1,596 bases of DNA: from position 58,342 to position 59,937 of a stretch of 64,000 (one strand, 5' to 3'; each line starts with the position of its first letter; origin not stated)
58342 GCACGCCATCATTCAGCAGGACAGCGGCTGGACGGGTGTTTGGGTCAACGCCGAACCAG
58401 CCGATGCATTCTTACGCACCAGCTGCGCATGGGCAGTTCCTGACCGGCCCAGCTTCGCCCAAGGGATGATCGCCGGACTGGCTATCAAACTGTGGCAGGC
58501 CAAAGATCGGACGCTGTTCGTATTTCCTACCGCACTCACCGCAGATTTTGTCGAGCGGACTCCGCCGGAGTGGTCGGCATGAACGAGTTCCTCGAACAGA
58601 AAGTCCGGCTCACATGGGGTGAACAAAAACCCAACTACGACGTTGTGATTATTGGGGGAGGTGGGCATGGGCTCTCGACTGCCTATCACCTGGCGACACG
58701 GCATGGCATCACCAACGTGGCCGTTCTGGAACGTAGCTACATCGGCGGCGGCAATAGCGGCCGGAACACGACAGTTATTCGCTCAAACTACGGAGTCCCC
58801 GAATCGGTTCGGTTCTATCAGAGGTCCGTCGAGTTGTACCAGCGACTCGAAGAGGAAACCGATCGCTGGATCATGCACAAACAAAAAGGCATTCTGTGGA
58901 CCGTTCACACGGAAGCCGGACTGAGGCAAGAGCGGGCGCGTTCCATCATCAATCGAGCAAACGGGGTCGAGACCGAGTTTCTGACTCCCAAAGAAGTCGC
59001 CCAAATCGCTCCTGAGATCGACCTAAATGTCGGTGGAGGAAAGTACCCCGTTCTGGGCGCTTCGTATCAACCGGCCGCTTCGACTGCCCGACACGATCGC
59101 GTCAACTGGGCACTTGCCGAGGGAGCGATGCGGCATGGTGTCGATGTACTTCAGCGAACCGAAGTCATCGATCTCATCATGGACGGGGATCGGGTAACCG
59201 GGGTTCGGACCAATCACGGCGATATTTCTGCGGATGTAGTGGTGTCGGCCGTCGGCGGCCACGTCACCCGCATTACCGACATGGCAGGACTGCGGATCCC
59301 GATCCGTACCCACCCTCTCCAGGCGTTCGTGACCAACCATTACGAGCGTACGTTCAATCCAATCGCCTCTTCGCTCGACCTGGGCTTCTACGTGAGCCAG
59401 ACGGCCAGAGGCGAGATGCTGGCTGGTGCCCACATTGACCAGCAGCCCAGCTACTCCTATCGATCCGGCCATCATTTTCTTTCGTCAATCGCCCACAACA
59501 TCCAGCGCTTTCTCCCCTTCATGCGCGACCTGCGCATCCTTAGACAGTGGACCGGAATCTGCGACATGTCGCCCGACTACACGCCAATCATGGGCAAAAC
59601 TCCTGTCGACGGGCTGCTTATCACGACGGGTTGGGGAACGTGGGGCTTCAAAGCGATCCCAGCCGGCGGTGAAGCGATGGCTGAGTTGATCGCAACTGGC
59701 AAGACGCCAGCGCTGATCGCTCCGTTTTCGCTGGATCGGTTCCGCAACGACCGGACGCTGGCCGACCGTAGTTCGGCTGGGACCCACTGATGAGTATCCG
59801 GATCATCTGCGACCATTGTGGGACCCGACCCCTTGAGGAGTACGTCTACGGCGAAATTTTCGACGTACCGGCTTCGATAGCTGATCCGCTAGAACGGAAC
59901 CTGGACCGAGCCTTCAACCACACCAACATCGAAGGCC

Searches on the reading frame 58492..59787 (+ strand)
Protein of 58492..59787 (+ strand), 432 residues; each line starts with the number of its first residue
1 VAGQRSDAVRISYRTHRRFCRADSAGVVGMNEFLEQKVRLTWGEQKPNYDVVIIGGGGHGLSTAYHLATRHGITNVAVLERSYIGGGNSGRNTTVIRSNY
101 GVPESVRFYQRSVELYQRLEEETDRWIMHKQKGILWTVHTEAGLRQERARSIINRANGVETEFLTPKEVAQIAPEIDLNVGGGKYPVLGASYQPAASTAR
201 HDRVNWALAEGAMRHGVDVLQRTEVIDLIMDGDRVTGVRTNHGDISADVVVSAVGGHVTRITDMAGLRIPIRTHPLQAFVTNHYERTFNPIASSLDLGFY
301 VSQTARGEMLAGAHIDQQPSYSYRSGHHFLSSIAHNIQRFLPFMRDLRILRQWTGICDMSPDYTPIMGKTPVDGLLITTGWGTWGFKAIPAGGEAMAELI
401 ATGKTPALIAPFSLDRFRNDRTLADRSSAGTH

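Call 49: search_protein_families(library=pfam, proteins=[window:58492-59787:+], max_evalue=0.001)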
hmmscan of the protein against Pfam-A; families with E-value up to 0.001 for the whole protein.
window:58492-59787:+ (432 aa): 11 families
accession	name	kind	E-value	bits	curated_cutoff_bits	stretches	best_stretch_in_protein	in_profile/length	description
PF01266.30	DAO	-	4.5e-68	230.8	27.9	1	50-399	1-353/353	FAD dependent oxidoreductase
PF00890.30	FAD_binding_2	-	5.2e-08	32.9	20.4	0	50-87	1-36/414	FAD binding domain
PF01946.23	Thi4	-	1.6e-07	31.2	26.2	1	49-88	18-57/235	Thi4 family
PF07992.20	Pyr_redox_2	-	3.1e-06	27.3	26.1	1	49-266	1-118/291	Pyridine nucleotide-disulphide oxidoreductase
PF12831.13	FAD_oxidored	-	3.3e-06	27.1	27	1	50-253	1-143/416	FAD dependent oxidoreductase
PF01494.25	FAD_binding_3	-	6.4e-06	26.1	22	1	49-258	2-161/349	FAD binding domain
PF13454.12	NAD_binding_9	-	7e-05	23.3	21.8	0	52-104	1-57/155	FAD-NAD(P)-binding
PF01593.30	Amino_oxidase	-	0.00025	20.9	19.8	0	203-260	205-260/443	Flavin containing amine oxidoreductase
PF13738.12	Pyr_redox_3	-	0.00064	19.5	30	0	52-85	1-33/305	Pyridine nucleotide-disulphide oxidoreductase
PF03486.20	HI0933_like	-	0.00074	19.5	50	0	207-257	114-165/244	HI0933-like protein Rossmann domain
PF13450.12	NAD_binding_8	-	0.00084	20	21.9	0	53-91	1-37/68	NAD(P)-binding Rossmann-like domain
